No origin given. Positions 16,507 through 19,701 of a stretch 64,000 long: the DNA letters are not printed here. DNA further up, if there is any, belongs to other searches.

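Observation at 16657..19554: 965-aa lipoprotein fusing CBM-like modules to an ABC solute-binding domain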

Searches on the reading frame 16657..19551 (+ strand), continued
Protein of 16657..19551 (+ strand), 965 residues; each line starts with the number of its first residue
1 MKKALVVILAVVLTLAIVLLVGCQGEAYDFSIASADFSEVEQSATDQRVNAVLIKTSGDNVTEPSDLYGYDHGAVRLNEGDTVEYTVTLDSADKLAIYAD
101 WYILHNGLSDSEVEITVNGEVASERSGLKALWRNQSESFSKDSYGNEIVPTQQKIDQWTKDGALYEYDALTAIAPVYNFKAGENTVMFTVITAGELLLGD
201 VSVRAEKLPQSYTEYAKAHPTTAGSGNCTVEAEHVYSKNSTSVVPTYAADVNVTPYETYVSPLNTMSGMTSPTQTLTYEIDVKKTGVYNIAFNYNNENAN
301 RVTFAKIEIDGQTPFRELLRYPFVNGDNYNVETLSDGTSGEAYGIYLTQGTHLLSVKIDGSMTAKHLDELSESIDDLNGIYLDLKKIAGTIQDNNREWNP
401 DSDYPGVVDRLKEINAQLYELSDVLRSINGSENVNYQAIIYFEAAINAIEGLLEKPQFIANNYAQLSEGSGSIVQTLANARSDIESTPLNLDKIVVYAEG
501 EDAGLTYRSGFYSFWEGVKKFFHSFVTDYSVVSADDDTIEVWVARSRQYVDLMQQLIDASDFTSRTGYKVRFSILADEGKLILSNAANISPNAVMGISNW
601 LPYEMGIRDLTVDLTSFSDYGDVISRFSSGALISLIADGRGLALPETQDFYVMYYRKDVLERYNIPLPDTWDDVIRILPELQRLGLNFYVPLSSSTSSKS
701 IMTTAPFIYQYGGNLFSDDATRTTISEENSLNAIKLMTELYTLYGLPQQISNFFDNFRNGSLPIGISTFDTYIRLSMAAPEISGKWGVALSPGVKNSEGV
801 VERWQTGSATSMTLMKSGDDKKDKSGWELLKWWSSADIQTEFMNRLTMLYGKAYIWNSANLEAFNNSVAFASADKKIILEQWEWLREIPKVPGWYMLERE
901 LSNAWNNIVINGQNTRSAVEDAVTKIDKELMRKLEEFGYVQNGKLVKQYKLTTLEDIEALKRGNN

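Call 34: list_cluster_members(proteins=[P0001, P0017, P0027, P0037])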
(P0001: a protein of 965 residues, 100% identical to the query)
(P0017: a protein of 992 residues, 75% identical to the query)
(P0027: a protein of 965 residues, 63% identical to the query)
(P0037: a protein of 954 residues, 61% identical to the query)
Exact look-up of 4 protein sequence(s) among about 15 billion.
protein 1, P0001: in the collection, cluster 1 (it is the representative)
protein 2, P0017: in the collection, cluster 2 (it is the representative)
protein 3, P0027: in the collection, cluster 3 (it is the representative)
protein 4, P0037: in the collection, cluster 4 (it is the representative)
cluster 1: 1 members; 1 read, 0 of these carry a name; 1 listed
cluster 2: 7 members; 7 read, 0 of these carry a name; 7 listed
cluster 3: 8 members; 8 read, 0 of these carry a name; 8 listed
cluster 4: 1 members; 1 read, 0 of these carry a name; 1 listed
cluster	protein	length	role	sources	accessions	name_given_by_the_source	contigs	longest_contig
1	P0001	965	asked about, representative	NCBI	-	-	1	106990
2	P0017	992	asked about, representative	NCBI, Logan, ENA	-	-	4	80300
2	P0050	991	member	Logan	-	-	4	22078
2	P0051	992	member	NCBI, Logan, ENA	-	-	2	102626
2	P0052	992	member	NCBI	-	-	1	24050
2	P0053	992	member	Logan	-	-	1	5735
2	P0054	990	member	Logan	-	-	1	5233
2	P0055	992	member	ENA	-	-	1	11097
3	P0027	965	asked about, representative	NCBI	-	-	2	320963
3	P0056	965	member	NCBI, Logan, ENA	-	-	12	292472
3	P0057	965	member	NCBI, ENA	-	-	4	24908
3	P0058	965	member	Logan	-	-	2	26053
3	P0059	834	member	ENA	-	-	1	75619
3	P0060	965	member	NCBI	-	-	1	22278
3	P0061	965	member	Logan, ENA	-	-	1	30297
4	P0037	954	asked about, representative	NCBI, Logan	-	-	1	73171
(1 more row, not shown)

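Call 41: search_protein_families(library=pfam, alignment_id=A1, max_evalue=1)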
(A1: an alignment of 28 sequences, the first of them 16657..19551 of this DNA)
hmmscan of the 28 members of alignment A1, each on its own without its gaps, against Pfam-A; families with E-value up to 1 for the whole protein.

A. member 1, window:16657-19551:+ (965 aa): 5 families
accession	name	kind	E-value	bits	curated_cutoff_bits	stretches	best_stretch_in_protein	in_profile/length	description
PF01547.30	SBP_bac_1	-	2e-14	54.8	26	1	637-839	102-306/307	Bacterial extracellular solute-binding protein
PF13416.11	SBP_bac_8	-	1.4e-12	48.5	27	1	560-844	4-254/279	Bacterial extracellular solute-binding protein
PF25275.1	Golvesin_C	-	0.036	14.5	31.6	1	266-309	34-75/132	Golvesin C-terminal domain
PF20957.2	GxGYxYP_N_2nd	-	0.081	13.5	24.5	0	853-881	4-32/68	GxGYxYP_N second domain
PF02402.22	Lysis_col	-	0.36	11.1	27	1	1-25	1-24/49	Lysis protein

B. families by the number of members that match (of 28 scanned): 30 families (the first 25 are shown)
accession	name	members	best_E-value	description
PF13416.11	SBP_bac_8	26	8.7e-24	Bacterial extracellular solute-binding protein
PF01547.30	SBP_bac_1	25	1.1e-25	Bacterial extracellular solute-binding protein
PF25275.1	Golvesin_C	6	0.0017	Golvesin C-terminal domain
PF16832.10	EKLF_TAD1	4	0.14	Erythroid krueppel-like transcription factor, transactivation 1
PF16990.11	CBM_35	3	0.0007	Carbohydrate binding module (family 35)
PF22762.1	NrS1-pol-like_tail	3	0.026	NrS-1 polymerase-like, tail domain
PF13944.12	Calycin_like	2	0.016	Calycin-like beta-barrel domain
PF03422.21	CBM_6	2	0.027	Carbohydrate binding module (family 6)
PF23157.1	DUF7055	1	0.0016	Domain of unknown function (DUF7055)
PF00523.23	Fusion_gly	1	0.0033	Fusion glycoprotein F0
PF17561.7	TssO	1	0.014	Type VI secretion system, TssO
PF16459.11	Phage_TAC_13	1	0.026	Phage tail assembly chaperone, TAC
PF23861.1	Ribophorin_II_2nd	1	0.029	Ribophorin II second domain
PF22994.1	RSC4_Ig_like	1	0.044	RSC4 Ig-like domain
PF17526.7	DUF5448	1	0.045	Family of unknown function (DUF5448)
PF25513.1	P2_C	1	0.14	Viral coat protein P2 C-terminal domain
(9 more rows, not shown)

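Call 47: find_related_loci(query=A1, collection=genome_contigs, flank=10000)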
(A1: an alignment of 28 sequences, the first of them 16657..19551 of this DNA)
Query A1 (965 aa) in genome_contigs; peptide patterns used: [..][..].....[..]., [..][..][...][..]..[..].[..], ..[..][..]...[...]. (x = any residue, [..] = any of these).
600 stretches matched a pattern (row limit reached: there are more); 577 encode a relative of the query (tblastn E <= 1e-3); the best 80 are kept; 80 distinct loci.
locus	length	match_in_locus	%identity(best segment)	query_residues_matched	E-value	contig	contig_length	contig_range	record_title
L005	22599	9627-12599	75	1-965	0e+0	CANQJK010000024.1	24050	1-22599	MAG: uncultured Clostridia bacterium isolate Lapin-032__bin128 genome assembly, contig: Lapin-032__NODE_3271_length_2405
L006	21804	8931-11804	65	1-962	0e+0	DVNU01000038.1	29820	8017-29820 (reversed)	MAG TPA_asm: Candidatus Coproplasma excrementipullorum isolate 10570 CHK98__C181905_L29820_ERR2241824, whole genome shot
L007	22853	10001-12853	61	1-961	0e+0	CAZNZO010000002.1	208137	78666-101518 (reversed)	MAG TPA_asm: uncultured Oscillospiraceae bacterium isolate SRP313737_co1_374 genome assembly, contig: NODE_45_length_208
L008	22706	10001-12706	54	62-963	0e+0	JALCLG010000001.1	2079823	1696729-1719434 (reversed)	MAG: Bacilli bacterium isolate UW_DM_BACIL1_1 Ga0455824_0001, whole genome shotgun sequence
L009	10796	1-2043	59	281-965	0e+0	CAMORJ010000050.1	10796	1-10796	MAG: uncultured Firmicutes bacterium isolate SRR873608_bin.203_metaWRAP_v1.3_MAG genome assembly, contig: NODE_19557_len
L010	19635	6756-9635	63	1-963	0e+0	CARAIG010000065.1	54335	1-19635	MAG TPA_asm: uncultured Eubacteriales bacterium isolate MGBC159553 genome assembly, contig: MGBC159553.65, whole genome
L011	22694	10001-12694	40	66-965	0e+0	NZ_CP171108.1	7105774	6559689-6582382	Cohnella sp. WGS1546 chromosome, complete genome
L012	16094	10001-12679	40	65-959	0e+0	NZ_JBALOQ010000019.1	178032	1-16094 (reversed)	Bacillus sp. JJ1562 JJ-1562_contig_20, whole genome shotgun sequence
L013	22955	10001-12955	37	1-965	0e+0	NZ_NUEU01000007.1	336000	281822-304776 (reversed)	Bacillus sp. AFS002410 AFS002410_116_C10_Contig7_140618, whole genome shotgun sequence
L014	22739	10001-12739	39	28-959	0e+0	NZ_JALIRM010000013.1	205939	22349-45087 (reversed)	Lederbergia wuyishanensis strain CGMCC 1.12709 bacillus3_ctg13, whole genome shotgun sequence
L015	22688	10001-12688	40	59-958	0e+0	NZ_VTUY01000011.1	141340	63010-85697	Bacillus sp. CH30_1T scaffold11.1, whole genome shotgun sequence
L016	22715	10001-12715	40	53-959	0e+0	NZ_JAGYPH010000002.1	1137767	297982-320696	Lederbergia citrea strain FJAT-49754 Scaffold2, whole genome shotgun sequence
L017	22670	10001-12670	40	69-959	0e+0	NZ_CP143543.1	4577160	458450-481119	Neobacillus sp. SCS-31 chromosome, complete genome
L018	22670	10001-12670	39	69-959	0e+0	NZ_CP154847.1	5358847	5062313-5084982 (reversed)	Bacillus sp. 1P10SD chromosome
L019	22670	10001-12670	38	69-959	0e+0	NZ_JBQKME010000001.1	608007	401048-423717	Fundicoccus sp. Sow4_H7 contig00001, whole genome shotgun sequence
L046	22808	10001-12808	35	29-963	5e-166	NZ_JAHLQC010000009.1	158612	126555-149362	Falcatimonas sp. MSJ-15 L-15_ctg009, whole genome shotgun sequence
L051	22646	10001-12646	33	74-954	4e-161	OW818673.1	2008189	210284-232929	metagenome genome assembly, chromosome: 1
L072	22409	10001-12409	34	132-954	6e-148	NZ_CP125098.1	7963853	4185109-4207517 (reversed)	Paenibacillus sp. RC67 chromosome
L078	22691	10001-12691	35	65-962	1e-155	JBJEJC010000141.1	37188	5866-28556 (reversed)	MAG: Roseburia sp. isolate PUUB56_bin.005 NODE_575_length_37188_cov_7.444564, whole genome shotgun sequence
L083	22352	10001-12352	34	142-946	8e-142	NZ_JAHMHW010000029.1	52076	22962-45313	Paenibacillus vietnamensis strain N4 NODE_29_length_52076_cov_35.048577, whole genome shotgun sequence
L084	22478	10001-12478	32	113-954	1e-141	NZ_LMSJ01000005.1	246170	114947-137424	Paenibacillus sp. Soil766 contig_13, whole genome shotgun sequence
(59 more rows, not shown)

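Call 60: search_protein_families(library=pfam, proteins=[L046:8199-9761:+, L046:5415-6635:+, L046:2222-3640:+, L046:3916-4971:+, L078:6677-9481:-, L051:7725-9542:+, L051:1873-3423:+, L083:20587-22008:+, L083:6582-8258:+, L083:1846-4002:+], max_evalue=0.001)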
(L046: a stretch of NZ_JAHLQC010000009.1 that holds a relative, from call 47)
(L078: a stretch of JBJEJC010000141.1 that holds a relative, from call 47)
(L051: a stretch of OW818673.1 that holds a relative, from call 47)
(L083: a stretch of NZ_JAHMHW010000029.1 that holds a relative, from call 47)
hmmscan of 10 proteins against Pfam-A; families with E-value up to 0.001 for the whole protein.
L046:8199-9761:+ (520 aa): 2 families
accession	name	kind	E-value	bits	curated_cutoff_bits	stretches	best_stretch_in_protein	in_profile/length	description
PF06964.18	Alpha-L-AF_C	-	2.3e-54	184.5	27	1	320-511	1-165/165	Alpha-L-arabinofuranosidase C-terminal domain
PF22848.2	ASD1_dom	-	1.4e-07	31.7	22.2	1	77-138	6-71/239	Alpha-L-arabinofuranosidase 1 domain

L046:5415-6635:+ (406 aa): 2 families
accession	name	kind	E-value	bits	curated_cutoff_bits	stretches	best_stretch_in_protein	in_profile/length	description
PF13930.12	Endonuclea_NS_2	-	1.4e-22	80.7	27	1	123-258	3-130/132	DNA/RNA non-specific endonuclease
PF01223.29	Endonuclease_NS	-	0.00017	21.8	23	1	170-247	68-151/223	DNA/RNA non-specific endonuclease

L046:2222-3640:+ (472 aa): 3 families
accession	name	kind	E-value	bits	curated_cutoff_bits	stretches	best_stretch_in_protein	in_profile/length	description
PF04055.27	Radical_SAM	-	6.4e-20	72.4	29.5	1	120-264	3-154/166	Radical SAM superfamily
PF13186.11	SPASM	-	5.9e-06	26.9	21.5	1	338-388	1-55/67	Iron-sulfur cluster-binding domain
PF13353.11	Fer4_12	-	0.00019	22.2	22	1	122-184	13-78/137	4Fe-4S single cluster domain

L046:3916-4971:+ (351 aa): 0 families

L078:6677-9481:- (934 aa): 4 families
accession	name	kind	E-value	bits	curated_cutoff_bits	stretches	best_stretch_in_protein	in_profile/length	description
PF22848.2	ASD1_dom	-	4.9e-42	144.6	22.2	1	308-563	4-239/239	Alpha-L-arabinofuranosidase 1 domain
PF06964.18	Alpha-L-AF_C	-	8.8e-33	114.3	27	1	563-925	15-165/165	Alpha-L-arabinofuranosidase C-terminal domain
PF02018.23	CBM_4_9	-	8.4e-09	36.3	25.9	1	129-276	2-131/136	Carbohydrate binding domain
PF06439.18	3keto-disac_hyd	-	0.00014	22.4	26.8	1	703-839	23-158/187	3-keto-disaccharide hydrolase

L051:7725-9542:+ (605 aa): 0 families

L051:1873-3423:+ (516 aa): 4 families
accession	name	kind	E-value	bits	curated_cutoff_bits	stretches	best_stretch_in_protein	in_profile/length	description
PF02055.22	Glyco_hydro_30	-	2.5e-43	148.8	23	1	108-409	3-311/348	Glycosyl hydrolase family 30 TIM-barrel domain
PF02057.21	Glyco_hydro_59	-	9.8e-16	58.3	27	1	107-444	5-292/294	Glycosyl hydrolase family 59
PF14587.12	Glyco_hydr_30_2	-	2.1e-06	27.8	27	1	205-307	123-231/364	O-Glycosyl hydrolase family 30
PF21827.1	New_glue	-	0.00038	20.6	31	1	3-61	3-65/94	New glue protein family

L083:20587-22008:+ (473 aa): 3 families
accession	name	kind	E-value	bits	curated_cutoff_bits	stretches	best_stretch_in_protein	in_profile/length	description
PF16586.11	DUF5060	-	1.4e-24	86.5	27.2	1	5-71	1-69/70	Domain of unknown function (DUF5060)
PF13204.13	Apiosidase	-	4.1e-19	69.8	26.5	1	99-336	2-246/320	Apiosidase-like, catalytic domain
PF18310.7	DUF5605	-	5.2e-16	58.8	25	1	403-471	5-73/73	Domain of unknown function (DUF5605)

L083:6582-8258:+ (558 aa): 3 families
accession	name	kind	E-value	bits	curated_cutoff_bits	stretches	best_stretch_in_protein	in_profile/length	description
PF18310.7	DUF5605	-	2.7e-28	98.2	25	1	483-554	2-73/73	Domain of unknown function (DUF5605)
PF16586.11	DUF5060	-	7.1e-23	81.1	27.2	1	74-141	1-69/70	Domain of unknown function (DUF5060)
PF13204.13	Apiosidase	-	1.3e-18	68.1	26.5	1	171-434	4-274/320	Apiosidase-like, catalytic domain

L083:1846-4002:+ (718 aa): 2 families
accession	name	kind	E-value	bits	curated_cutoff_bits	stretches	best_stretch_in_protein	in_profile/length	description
PF22422.2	MGH1-like_GH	-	8.2e-40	137.9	27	1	327-622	60-356/356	Mannosylglycerate hydrolase MGH1-like glycoside hydrolase domain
PF01204.24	Trehalase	-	0.00024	20.5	21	1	427-500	316-390/512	Trehalase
